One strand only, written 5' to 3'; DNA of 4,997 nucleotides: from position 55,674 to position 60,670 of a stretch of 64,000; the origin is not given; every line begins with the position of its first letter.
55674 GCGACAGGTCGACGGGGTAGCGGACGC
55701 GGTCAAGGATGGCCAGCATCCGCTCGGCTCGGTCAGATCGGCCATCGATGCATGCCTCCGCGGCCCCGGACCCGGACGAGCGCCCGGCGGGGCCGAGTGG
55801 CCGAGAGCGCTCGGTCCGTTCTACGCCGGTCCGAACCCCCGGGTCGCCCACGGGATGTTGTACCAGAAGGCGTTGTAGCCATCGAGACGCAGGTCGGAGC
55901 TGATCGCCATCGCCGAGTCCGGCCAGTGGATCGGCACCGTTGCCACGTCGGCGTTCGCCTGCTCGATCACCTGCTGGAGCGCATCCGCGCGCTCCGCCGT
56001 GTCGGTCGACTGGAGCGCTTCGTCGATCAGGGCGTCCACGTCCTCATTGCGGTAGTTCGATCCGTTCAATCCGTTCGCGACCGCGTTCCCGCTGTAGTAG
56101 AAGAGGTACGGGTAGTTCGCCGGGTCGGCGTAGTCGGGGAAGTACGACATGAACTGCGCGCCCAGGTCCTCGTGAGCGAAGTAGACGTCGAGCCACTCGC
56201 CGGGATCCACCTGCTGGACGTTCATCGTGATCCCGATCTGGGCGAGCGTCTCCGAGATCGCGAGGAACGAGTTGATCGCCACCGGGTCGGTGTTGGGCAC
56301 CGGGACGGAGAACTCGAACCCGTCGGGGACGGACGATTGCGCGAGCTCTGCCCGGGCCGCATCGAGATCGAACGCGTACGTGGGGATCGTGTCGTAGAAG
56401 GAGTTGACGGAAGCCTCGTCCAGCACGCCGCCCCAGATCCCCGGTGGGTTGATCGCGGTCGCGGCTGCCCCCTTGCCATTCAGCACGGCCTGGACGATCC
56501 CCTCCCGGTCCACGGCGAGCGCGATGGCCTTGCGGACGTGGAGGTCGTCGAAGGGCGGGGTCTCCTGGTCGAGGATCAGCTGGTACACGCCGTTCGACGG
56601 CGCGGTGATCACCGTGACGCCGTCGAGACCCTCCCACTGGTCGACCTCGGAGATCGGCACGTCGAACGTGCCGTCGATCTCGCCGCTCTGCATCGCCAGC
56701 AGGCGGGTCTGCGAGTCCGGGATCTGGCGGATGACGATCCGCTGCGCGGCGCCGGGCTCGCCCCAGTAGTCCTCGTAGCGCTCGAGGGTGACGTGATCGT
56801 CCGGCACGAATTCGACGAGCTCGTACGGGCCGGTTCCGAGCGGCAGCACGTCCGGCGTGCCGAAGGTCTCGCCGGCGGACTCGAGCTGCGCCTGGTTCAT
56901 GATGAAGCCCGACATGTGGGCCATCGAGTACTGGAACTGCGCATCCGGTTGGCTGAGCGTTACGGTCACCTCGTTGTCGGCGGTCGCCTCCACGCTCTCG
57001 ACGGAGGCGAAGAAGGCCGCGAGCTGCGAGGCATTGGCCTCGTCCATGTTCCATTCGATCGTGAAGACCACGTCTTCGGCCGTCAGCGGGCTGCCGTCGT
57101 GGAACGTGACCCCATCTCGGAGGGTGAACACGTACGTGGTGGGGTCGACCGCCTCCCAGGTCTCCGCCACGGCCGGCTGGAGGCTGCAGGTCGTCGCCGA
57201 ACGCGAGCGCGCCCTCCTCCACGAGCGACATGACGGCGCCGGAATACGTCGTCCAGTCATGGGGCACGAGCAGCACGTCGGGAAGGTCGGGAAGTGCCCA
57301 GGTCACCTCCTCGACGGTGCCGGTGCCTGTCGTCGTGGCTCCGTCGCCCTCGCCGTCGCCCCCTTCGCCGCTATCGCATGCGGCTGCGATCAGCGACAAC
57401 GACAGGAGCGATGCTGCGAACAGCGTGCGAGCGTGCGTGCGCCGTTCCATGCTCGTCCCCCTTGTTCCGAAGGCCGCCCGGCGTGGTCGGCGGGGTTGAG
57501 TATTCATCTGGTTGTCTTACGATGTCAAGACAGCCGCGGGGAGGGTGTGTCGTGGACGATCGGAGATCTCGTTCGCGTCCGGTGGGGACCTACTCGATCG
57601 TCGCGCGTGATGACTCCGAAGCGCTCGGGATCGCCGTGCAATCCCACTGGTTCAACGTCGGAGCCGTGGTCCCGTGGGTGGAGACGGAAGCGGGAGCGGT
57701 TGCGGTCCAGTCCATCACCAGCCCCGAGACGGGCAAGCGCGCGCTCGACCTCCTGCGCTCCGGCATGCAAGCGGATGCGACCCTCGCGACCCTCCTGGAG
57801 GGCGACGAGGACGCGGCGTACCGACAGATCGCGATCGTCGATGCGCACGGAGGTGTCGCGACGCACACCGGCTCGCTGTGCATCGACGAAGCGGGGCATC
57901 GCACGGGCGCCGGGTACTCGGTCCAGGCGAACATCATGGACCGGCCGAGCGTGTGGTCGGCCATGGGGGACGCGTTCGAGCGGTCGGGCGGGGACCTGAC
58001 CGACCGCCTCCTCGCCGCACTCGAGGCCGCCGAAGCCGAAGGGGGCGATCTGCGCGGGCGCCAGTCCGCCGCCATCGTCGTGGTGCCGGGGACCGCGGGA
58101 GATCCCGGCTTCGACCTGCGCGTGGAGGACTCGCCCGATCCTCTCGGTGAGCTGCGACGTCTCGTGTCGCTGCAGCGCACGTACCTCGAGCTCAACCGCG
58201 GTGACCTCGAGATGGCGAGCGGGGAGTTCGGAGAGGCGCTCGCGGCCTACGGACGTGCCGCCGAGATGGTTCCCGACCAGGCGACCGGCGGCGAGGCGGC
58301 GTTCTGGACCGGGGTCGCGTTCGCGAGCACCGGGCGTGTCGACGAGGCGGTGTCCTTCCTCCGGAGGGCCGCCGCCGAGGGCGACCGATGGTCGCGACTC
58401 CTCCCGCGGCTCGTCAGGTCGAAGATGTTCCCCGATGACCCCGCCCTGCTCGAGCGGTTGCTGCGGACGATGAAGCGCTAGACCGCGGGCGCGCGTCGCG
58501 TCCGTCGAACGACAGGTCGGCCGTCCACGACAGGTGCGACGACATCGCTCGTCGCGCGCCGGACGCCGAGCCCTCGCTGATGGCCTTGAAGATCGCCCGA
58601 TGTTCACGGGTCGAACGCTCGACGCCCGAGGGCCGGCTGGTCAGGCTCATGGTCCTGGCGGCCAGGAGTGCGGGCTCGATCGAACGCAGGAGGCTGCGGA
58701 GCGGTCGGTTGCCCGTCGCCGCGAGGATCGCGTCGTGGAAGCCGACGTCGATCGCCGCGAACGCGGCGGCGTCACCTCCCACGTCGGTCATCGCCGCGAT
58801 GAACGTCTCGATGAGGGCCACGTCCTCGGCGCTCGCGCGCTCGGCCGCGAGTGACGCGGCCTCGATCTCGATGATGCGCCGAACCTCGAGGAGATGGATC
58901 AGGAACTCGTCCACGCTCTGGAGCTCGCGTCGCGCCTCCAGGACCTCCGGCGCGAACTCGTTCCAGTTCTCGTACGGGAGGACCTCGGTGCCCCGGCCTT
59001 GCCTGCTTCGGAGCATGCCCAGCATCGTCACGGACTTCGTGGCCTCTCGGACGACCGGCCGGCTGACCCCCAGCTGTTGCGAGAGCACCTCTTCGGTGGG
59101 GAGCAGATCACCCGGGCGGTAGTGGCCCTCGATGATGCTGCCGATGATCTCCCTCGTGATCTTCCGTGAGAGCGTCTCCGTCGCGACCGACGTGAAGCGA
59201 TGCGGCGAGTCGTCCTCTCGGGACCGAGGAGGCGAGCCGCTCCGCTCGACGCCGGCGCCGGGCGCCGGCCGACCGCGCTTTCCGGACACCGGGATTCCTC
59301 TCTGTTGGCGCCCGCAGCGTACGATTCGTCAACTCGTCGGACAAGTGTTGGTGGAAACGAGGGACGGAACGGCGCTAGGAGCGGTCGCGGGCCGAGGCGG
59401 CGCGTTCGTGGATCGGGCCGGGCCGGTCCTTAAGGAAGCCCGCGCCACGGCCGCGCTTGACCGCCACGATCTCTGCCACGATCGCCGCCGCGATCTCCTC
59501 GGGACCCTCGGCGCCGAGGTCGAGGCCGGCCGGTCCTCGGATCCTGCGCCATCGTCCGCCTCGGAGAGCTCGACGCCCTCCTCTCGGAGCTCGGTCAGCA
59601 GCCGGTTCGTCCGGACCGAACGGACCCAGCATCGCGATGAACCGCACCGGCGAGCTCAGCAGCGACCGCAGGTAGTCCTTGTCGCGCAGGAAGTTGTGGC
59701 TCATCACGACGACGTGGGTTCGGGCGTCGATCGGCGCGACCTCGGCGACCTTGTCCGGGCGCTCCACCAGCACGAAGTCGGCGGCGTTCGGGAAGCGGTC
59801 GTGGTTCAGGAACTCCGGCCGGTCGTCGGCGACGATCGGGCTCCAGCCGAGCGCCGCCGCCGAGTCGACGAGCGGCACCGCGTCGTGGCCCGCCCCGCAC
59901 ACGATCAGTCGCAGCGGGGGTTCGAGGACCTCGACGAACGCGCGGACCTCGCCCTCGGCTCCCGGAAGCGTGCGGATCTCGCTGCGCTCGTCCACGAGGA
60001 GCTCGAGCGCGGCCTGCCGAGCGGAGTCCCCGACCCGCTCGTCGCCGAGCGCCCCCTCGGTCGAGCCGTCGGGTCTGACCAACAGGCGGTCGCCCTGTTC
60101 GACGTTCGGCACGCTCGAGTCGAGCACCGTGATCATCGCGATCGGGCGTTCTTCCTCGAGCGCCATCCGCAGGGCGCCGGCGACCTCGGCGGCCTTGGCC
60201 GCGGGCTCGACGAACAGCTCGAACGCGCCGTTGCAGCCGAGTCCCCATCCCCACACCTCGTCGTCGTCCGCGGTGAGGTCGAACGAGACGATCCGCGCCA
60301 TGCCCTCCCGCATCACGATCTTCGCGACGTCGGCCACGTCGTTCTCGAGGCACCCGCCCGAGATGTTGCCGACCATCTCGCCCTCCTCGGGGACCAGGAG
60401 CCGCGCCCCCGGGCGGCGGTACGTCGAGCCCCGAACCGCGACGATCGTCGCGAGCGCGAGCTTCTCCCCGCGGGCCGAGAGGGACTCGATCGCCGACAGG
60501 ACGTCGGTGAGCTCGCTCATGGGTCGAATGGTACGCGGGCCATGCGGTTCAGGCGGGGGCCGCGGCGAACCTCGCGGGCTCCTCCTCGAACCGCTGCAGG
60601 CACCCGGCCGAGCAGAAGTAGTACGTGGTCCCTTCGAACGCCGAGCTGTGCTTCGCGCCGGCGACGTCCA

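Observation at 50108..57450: Six-gene peptide-uptake operon with extreme frame-switch density but intact motifs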

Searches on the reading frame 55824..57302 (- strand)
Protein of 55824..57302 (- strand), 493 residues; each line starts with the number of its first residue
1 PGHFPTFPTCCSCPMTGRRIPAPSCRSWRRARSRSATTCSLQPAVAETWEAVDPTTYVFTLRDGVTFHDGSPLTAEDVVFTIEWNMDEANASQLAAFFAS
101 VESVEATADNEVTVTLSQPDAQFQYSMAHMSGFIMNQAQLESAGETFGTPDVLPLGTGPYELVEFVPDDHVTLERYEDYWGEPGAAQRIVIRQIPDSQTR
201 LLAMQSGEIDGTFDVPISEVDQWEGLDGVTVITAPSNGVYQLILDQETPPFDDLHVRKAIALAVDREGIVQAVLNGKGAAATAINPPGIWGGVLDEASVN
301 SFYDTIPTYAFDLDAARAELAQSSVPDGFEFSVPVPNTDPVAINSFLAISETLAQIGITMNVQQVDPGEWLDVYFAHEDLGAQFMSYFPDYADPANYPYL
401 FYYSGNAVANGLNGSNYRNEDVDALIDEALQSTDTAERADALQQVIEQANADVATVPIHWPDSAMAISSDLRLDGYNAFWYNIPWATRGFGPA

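Call 6: search_protein_families(library=pfam, proteins=[window:55824-57302:-])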
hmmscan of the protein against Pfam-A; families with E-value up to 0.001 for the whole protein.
window:55824-57302:- (493 aa): 1 family
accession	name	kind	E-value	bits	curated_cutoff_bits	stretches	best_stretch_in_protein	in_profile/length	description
PF00496.27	SBP_bac_5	-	2.6e-91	306.9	32.4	1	41-407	2-366/368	Bacterial extracellular solute-binding proteins, family 5 Middle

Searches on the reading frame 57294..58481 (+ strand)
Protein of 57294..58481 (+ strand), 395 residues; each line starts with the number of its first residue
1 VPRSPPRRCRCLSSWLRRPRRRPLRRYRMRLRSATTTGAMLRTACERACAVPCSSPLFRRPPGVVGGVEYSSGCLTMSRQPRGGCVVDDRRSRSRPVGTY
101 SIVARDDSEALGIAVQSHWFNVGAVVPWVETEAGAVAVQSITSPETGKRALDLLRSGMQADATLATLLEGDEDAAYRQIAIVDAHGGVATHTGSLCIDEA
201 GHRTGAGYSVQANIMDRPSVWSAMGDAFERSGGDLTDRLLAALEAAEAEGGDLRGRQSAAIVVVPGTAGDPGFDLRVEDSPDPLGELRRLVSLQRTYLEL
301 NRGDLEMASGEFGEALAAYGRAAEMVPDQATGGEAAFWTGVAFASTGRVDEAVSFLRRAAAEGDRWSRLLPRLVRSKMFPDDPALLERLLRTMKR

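Call 38: search_protein_families(library=pfam, proteins=[window:57294-58481:+])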
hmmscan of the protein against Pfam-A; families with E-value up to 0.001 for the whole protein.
window:57294-58481:+ (395 aa): 6 families
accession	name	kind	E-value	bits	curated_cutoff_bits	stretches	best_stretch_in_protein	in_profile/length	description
PF06267.17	DUF1028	-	6.3e-66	222.3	26.2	1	99-287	1-193/193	Family of unknown function (DUF1028)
PF13432.12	TPR_16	-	1.1e-08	35.7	32.7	1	300-363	1-61/65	Tetratricopeptide repeat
PF07719.23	TPR_2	-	8.7e-07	29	27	0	301-328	6-33/34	Tetratricopeptide repeat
PF13428.12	TPR_14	-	0.0002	22.2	23.5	0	301-330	6-35/44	Tetratricopeptide repeat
PF13414.12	TPR_11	-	0.00022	21.3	26.8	0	303-331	1-29/42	TPR repeat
PF14559.12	TPR_19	-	0.00045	20.9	25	0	307-365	2-57/68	Tetratricopeptide repeat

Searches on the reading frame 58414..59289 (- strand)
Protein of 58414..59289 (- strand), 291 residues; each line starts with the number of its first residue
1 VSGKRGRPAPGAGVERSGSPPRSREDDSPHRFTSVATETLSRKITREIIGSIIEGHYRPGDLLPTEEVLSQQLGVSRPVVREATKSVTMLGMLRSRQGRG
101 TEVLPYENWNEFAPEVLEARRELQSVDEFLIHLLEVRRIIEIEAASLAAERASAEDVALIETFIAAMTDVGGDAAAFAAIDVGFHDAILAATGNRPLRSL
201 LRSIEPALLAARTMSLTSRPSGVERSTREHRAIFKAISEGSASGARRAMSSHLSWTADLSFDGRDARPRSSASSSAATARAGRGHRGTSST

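Call 6: search_protein_families(library=pfam, proteins=[window:58414-59289:-])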
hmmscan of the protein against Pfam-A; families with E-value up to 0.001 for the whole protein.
window:58414-59289:- (291 aa): 2 families
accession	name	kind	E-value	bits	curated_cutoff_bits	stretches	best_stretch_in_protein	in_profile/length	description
PF07729.17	FCD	-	3.7e-27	95.6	24.3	1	133-253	2-123/125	FCD domain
PF00392.27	GntR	-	2.5e-16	59.5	27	1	41-103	2-64/64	Bacterial regulatory proteins, gntR family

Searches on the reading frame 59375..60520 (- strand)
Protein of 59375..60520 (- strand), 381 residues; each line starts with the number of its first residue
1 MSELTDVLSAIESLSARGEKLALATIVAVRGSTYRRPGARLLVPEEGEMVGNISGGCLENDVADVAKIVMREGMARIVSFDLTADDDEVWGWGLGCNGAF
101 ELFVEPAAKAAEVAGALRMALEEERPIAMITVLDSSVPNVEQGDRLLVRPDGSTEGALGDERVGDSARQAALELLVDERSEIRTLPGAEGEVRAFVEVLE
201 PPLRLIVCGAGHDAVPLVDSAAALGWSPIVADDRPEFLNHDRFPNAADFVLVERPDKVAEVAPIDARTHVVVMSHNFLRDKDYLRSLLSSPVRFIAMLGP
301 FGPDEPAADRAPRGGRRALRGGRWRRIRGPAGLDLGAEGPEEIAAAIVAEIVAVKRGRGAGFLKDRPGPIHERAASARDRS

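Call 38: search_protein_families(library=pfam, proteins=[window:59375-60520:-])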
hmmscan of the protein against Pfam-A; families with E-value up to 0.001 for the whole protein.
window:59375-60520:- (381 aa): 2 families
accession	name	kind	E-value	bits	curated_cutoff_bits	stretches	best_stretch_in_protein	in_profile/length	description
PF02625.21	XdhC_CoxI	-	5.6e-34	116.3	24.3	2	16-81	3-68/68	XdhC and CoxI family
PF13478.12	XdhC_C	-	2.2e-28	99.7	29.7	1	205-351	1-125/125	XdhC Rossmann domain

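Call 46: find_encoding_contigs(protein=window:59375-60520:-, flank=10000, max_places=6)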
Protein window:59375-60520:- (381 aa): no gene with exactly this product is on record in the collection.
